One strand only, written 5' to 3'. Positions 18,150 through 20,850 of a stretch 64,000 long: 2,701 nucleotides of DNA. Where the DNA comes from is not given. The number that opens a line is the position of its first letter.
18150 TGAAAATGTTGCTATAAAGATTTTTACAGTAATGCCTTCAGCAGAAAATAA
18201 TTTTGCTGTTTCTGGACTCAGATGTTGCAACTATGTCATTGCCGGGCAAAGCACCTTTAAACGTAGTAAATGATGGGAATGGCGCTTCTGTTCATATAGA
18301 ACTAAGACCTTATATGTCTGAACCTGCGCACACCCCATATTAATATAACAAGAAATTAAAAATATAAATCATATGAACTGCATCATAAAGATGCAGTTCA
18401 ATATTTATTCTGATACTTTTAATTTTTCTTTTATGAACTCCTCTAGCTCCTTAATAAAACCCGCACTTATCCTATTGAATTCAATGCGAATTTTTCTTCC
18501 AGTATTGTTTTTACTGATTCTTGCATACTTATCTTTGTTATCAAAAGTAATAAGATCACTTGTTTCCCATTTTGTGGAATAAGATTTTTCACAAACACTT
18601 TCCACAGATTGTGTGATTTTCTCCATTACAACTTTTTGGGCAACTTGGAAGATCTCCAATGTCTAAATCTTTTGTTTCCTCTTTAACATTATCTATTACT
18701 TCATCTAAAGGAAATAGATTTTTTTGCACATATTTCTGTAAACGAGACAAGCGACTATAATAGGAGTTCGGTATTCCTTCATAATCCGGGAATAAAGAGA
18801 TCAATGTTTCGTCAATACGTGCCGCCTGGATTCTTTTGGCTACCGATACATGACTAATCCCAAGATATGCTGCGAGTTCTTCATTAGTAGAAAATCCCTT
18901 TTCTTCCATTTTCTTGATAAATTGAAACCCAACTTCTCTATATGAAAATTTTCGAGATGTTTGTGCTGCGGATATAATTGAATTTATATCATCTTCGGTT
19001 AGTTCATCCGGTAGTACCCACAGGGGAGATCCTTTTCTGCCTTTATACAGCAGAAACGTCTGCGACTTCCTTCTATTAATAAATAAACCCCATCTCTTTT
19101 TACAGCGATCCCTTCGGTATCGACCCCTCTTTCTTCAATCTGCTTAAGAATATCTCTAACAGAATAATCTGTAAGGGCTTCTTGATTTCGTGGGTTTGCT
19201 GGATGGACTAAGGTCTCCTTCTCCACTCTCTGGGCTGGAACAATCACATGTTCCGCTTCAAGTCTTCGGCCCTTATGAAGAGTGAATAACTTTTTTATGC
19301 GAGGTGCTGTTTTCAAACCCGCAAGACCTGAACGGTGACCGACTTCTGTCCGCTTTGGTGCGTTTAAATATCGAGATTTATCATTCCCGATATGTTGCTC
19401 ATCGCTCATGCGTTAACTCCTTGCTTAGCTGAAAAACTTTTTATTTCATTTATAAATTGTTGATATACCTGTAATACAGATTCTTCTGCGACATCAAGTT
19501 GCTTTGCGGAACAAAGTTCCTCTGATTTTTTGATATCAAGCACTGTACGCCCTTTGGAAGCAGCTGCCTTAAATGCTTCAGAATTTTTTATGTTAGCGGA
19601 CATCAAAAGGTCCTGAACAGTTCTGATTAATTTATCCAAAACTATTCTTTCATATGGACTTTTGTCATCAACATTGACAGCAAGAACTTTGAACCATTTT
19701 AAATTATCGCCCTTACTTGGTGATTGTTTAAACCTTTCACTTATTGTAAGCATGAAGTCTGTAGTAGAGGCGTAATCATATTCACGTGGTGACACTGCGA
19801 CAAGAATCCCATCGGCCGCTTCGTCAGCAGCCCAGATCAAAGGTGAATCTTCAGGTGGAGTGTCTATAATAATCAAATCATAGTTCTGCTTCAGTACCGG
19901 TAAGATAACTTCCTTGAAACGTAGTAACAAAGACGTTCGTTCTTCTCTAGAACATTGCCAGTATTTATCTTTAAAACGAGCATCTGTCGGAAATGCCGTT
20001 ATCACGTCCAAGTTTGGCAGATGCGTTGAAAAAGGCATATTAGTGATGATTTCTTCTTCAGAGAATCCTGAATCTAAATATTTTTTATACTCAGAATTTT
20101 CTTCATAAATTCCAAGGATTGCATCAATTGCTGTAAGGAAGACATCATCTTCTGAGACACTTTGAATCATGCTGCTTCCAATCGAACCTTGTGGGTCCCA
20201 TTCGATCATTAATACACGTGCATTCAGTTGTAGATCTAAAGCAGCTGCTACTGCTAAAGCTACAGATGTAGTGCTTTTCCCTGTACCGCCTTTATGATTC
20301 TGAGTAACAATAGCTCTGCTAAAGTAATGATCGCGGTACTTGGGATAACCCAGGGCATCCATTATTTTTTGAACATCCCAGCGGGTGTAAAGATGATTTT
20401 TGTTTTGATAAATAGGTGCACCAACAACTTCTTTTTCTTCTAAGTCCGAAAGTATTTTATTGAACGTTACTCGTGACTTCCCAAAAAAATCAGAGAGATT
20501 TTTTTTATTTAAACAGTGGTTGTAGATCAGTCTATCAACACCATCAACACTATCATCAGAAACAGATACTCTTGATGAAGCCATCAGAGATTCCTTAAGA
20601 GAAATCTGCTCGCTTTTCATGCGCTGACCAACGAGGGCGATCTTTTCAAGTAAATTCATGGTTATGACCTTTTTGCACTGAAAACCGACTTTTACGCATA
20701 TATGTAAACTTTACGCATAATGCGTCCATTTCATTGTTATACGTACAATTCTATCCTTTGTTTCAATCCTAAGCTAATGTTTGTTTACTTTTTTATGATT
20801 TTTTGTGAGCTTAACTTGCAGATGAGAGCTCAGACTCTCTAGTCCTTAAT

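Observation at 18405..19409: parB downstream of parA appears broken into three frames while the ParMR module is intact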

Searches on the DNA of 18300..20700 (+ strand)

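Call 3: search_dna_similar(query=window:18300-20700:+, collection=plasmids, mode=near, max_rows=30)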
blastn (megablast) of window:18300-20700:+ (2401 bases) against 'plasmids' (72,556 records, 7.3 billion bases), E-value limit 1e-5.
Records with a match: 1128; places in all: 1137; records where one place covers at least 80% of the query: 1125.
Best place of each record, by identity: >=99% 681; 95-99% 445; 90-95% 1; 80-90% 1.
By first word of the organism name: Escherichia 380; Salmonella 343; Enterobacter 270; Klebsiella 62; Citrobacter 37; Leclercia 11; Raoultella 8; Serratia 7; Shigella 2; Kluyvera 2; and 5 more.
By predicted mobility (MOB-suite, as given by PLSDB): conjugative 972; non-mobilizable 156.
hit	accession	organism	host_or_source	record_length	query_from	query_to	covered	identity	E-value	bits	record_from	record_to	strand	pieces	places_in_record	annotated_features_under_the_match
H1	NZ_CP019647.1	Salmonella enterica subsp. enterica serovar Typhimurium ...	Sus scrofa domesticus,pooled feces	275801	1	2401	100%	99.9%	0e+0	4423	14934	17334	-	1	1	ParA family protein | ParB family protein | hypothetical protein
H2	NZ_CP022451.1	Salmonella enterica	chicken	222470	1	2401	100%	99.9%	0e+0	4423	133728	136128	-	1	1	ParA family protein | ParB family protein | hypothetical protein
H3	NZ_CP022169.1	Salmonella enterica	cell culture,Instant pork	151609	1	2401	100%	99.9%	0e+0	4423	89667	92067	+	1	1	ParA family protein | ParB family protein | hypothetical protein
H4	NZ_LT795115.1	Salmonella enterica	-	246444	1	2401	100%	99.9%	0e+0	4423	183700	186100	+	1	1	ParA family protein | ParB family protein | hypothetical protein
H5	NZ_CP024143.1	Escherichia coli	single cell,clinical patient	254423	1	2401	100%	99.9%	0e+0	4423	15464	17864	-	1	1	ParA family protein | ParB family protein | hypothetical protein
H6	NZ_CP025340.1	Salmonella enterica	Sus scrofa domesticus,sick pig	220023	1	2401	100%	99.9%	0e+0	4423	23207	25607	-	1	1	ParA family protein | ParB family protein | hypothetical protein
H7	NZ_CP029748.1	Escherichia coli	Homo sapiens,Rectal swab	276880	1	2401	100%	99.9%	0e+0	4423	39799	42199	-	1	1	ParA family protein | ParB family protein | hypothetical protein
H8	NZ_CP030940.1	Escherichia coli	Giant panda,fece sample,feces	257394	1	2401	100%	99.9%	0e+0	4423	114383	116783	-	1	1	ParA family protein | ParB family protein | hypothetical protein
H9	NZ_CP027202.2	Escherichia coli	Culture,Sewage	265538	1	2401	100%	99.9%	0e+0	4423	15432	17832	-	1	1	ParA family protein | ParB family protein | hypothetical protein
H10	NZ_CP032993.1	Escherichia coli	cell culture,Jin River water W5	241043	1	2401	100%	99.9%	0e+0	4423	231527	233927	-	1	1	ParA family protein | ParB family protein | hypothetical protein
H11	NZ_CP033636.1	Escherichia coli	cell culture,chicken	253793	1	2401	100%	99.9%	0e+0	4423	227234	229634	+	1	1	ParA family protein | ParB family protein | hypothetical protein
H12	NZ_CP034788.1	Escherichia coli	cell culture,chicken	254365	1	2401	100%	99.9%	0e+0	4423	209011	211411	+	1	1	ParA family protein | ParB family protein | hypothetical protein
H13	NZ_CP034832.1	Salmonella sp. SSDFZ69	cell culture,feces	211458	1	2401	100%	99.9%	0e+0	4423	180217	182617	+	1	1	ParA family protein | ParB family protein | hypothetical protein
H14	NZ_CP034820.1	Salmonella sp. SSDFZ54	cell culture,feces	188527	1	2401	100%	99.9%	0e+0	4423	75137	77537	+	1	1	ParA family protein | ParB family protein | hypothetical protein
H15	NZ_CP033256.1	Salmonella enterica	-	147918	1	2401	100%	99.9%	0e+0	4423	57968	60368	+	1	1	ParA family protein | ParB family protein | hypothetical protein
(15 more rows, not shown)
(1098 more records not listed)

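Call 4: search_dna_similar(query=window:18300-20700:+, collection=ecoli_genomes, mode=near, max_rows=20)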
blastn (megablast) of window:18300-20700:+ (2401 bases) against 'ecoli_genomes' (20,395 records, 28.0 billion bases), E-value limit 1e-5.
Records with a match: 277; places in all: 278; records where one place covers at least 80% of the query: 277.
Genomes with a match: 275 of 5426; with a place that covers at least 80% of the query: 275. Places per genome that has any: lowest 1, median 1, highest 2. On chromosomes: 3 places; on plasmids: 275.
Best place of each record, by identity: >=99% 266; 95-99% 11.
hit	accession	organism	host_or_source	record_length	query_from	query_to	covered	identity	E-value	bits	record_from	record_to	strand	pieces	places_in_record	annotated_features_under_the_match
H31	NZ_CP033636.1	Escherichia coli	chicken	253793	1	2401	100%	99.9%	0e+0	4423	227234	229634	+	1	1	ParA family protein | ParB family protein | hypothetical protein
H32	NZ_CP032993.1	Escherichia coli strain W5-6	Jin River water W5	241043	1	2401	100%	99.9%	0e+0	4423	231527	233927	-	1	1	ParA family protein | ParB family protein | hypothetical protein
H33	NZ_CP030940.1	Escherichia coli strain AMSHJX01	Giant panda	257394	1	2401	100%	99.9%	0e+0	4423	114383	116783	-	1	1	ParA family protein | ParB family protein | hypothetical protein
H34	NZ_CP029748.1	Escherichia coli strain 2016C-3878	Homo sapiens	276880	1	2401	100%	99.9%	0e+0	4423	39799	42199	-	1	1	ParA family protein | ParB family protein | hypothetical protein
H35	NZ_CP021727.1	Escherichia coli strain Combat11I9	Homo sapiens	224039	1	2401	100%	99.9%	0e+0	4423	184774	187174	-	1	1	ParA family protein | ParB family protein | hypothetical protein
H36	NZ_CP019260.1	Escherichia coli strain 13C1065T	chicken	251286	1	2401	100%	99.9%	0e+0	4423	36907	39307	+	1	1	ParA family protein | ParB family protein | hypothetical protein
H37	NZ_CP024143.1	Escherichia coli strain 14EC029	clinical patient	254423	1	2401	100%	99.9%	0e+0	4423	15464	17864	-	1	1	ParA family protein | ParB family protein | hypothetical protein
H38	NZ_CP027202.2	Escherichia coli strain WCHEC025943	Sewage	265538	1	2401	100%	99.9%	0e+0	4423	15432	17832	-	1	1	ParA family protein | ParB family protein | hypothetical protein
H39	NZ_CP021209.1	Escherichia coli strain strain Z247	Homo sapiens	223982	1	2401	100%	99.9%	0e+0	4423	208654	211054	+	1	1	ParA family protein | ParB family protein | hypothetical protein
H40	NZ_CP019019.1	Escherichia coli strain Ecol_244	Homo sapiens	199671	1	2401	100%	99.9%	0e+0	4423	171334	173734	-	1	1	ParA family protein | ParB family protein | hypothetical protein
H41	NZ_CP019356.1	Escherichia coli strain XH990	Homo sapiens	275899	1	2401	100%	99.9%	0e+0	4423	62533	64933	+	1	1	ParA family protein | ParB family protein | hypothetical protein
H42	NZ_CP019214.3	Escherichia coli strain WCHEC050613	Sewage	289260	1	2401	100%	99.9%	0e+0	4423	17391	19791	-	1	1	ParA family protein | ParB family protein | hypothetical protein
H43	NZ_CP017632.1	Escherichia coli strain SLK172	Homo sapiens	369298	1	2401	100%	99.9%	0e+0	4423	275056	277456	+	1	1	ParA family protein | ParB family protein | hypothetical protein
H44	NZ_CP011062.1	Escherichia coli str. Sanji strain Sanji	pheasant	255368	1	2401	100%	99.9%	0e+0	4423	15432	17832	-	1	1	ParA family protein | ParB family protein | hypothetical protein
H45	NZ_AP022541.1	Escherichia coli strain THO-010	Homo sapiens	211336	1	2401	100%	99.9%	0e+0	4423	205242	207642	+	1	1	ParA family protein | ParB family protein | hypothetical protein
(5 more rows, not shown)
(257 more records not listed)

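Call 5: get_annotated_region(hit=H31, flank=6000)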
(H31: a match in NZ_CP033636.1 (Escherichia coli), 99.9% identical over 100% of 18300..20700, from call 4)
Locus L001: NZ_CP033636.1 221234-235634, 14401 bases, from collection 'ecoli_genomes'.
description: Escherichia coli isolate ECCNB12-2 plasmid pTB-nb4, complete sequence
organism: Escherichia coli (NCBI taxid 562)
replicon: plasmid pTB-nb4; assembly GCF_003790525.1
host: -; source: chicken; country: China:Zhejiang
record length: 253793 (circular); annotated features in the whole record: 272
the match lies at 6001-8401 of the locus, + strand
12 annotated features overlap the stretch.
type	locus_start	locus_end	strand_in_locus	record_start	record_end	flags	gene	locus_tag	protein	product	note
CDS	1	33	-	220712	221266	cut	-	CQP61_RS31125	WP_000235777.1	hypothetical protein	-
CDS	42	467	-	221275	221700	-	-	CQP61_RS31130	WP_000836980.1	hypothetical protein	-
CDS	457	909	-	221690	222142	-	hdtA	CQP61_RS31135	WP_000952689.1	H transfer determinant A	-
CDS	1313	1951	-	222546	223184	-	-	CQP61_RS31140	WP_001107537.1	hypothetical protein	-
CDS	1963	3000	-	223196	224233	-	parM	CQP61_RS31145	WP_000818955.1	plasmid segregation protein ParM domain-containing protein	-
CDS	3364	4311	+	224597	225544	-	-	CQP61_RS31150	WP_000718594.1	metallophosphoesterase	-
CDS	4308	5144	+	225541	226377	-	-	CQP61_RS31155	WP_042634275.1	hypothetical protein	-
CDS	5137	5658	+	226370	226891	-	-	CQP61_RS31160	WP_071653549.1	hypothetical protein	-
CDS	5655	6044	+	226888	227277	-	-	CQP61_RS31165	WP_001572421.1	hypothetical protein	-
CDS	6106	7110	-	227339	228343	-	-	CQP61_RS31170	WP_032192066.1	ParB family protein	-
CDS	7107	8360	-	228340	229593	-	-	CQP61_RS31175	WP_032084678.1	ParA family protein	-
CDS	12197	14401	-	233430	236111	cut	-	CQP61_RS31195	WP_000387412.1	TraC family protein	-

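Call 8: search_dna_similar(query=window:18560-19110:+, collection=plasmids, mode=near, max_rows=40, rows=spread)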
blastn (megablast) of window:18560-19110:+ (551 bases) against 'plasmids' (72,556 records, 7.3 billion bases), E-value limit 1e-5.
Records with a match: 1128; places in all: 1130; records where one place covers at least 80% of the query: 1127.
Best place of each record, by identity: >=99% 681; 95-99% 446; 80-90% 1.
By first word of the organism name: Escherichia 380; Salmonella 343; Enterobacter 270; Klebsiella 62; Citrobacter 37; Leclercia 11; Raoultella 8; Serratia 7; Shigella 2; Kluyvera 2; and 5 more.
By predicted mobility (MOB-suite, as given by PLSDB): conjugative 972; non-mobilizable 156.
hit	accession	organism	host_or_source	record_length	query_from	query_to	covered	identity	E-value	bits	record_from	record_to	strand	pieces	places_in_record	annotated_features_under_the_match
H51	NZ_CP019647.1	Salmonella enterica subsp. enterica serovar Typhimurium ...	Sus scrofa domesticus,pooled feces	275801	1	551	100%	99.6%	0e+0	1007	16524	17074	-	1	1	ParB family protein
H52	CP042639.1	Escherichia coli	Sus scrofa domesticus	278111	1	551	100%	99.6%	0e+0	1007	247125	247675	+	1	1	peptide transporter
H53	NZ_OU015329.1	Salmonella enterica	Homo sapiens,feces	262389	1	551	100%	99.6%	0e+0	1007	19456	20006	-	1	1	ParB family protein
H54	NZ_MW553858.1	Salmonella enterica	-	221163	1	551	100%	99.6%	0e+0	1007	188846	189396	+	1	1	ParB family protein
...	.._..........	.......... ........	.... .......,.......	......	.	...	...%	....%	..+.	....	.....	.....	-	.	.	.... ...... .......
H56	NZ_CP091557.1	Salmonella enterica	Homo sapiens,stool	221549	1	551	100%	99.6%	0e+0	1007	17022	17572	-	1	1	ParB family protein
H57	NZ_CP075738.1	Escherichia coli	Sus scrofa,feacal sample,Pig feces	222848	1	551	100%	99.6%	0e+0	1007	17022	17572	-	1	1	ParB family protein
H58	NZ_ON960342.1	Escherichia coli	-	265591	1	551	100%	99.6%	0e+0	1007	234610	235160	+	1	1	ParB family protein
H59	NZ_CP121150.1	Escherichia coli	chicken,pure culture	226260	1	551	100%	99.6%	0e+0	1007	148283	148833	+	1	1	ParB family protein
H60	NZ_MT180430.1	Escherichia coli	-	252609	1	551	100%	99.6%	0e+0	1007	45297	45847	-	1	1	ParB family protein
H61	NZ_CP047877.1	Escherichia coli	feces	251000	1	551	100%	99.6%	0e+0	1007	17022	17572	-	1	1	ParB family protein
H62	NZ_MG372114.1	Salmonella enterica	Homo sapiens,feces from a 9-month old ...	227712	1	551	100%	99.6%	0e+0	1007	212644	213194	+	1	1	ParB family protein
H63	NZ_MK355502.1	Klebsiella pneumoniae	feces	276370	1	551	100%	99.6%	0e+0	1007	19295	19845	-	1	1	ParB family protein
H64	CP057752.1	Escherichia coli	culture,Pooled pig faecal samples ...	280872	1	551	100%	99.6%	0e+0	1007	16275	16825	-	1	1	ParB N-terminal domain-containing protein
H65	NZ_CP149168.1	Salmonella enterica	Pig,single cell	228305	1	551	100%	99.6%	0e+0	1007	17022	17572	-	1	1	ParB family protein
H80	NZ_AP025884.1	Enterobacter hormaechei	Homo sapiens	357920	1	551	100%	97.8%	0e+0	952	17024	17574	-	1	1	ParB family protein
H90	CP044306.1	Escherichia coli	Chicken meat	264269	93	551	83%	86.8%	1e-134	486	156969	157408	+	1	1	none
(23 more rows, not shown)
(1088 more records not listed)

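Call 40: get_annotated_region(hit=H80, flank=2500)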
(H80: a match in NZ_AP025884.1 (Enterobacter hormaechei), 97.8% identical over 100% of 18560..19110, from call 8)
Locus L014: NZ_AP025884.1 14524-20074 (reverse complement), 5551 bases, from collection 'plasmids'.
description: Enterobacter hormaechei strain FUJ80158 plasmid pFJMB80158_1, complete sequence
organism: Enterobacter hormaechei (NCBI taxid 158836)
taxonomy: Bacteria; Pseudomonadota; Gammaproteobacteria; Enterobacterales; Enterobacteriaceae; Enterobacter; Enterobacter hormaechei
host: -; source: Homo sapiens; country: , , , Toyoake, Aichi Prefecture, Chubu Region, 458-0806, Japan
typing (MOB-suite, as given by PLSDB): conjugative; replicon IncHI2A,rep_cluster_1088; relaxase MOBH; mating-pair formation MPF_F
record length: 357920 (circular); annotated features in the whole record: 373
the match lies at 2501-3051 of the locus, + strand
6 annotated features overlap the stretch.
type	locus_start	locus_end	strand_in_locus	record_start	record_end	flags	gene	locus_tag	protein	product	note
CDS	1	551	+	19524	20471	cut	-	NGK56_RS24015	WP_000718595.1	metallophosphoesterase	-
CDS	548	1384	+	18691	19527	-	-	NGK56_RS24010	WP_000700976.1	hypothetical protein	-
CDS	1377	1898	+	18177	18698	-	-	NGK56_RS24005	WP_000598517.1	hypothetical protein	-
CDS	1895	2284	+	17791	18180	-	-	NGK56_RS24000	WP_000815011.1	hypothetical protein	-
CDS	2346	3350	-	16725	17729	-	-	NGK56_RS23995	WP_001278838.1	ParB family protein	-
CDS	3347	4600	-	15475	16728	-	-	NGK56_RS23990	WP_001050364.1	ParA family protein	-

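Call 41: get_annotated_region(hit=H90, flank=2500)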
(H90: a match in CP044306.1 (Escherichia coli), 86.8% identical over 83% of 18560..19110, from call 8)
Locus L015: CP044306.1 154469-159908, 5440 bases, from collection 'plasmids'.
description: Escherichia coli strain C27A plasmid pC27A-CTX-M-55, complete sequence
organism: Escherichia coli (NCBI taxid 562)
taxonomy: Bacteria; Pseudomonadota; Gammaproteobacteria; Enterobacterales; Enterobacteriaceae; Escherichia; Escherichia coli
host: -; source: Chicken meat; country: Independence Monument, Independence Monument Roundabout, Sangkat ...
typing (MOB-suite, as given by PLSDB): conjugative; replicon IncHI2A,rep_cluster_1088; relaxase MOBH; mating-pair formation MPF_F
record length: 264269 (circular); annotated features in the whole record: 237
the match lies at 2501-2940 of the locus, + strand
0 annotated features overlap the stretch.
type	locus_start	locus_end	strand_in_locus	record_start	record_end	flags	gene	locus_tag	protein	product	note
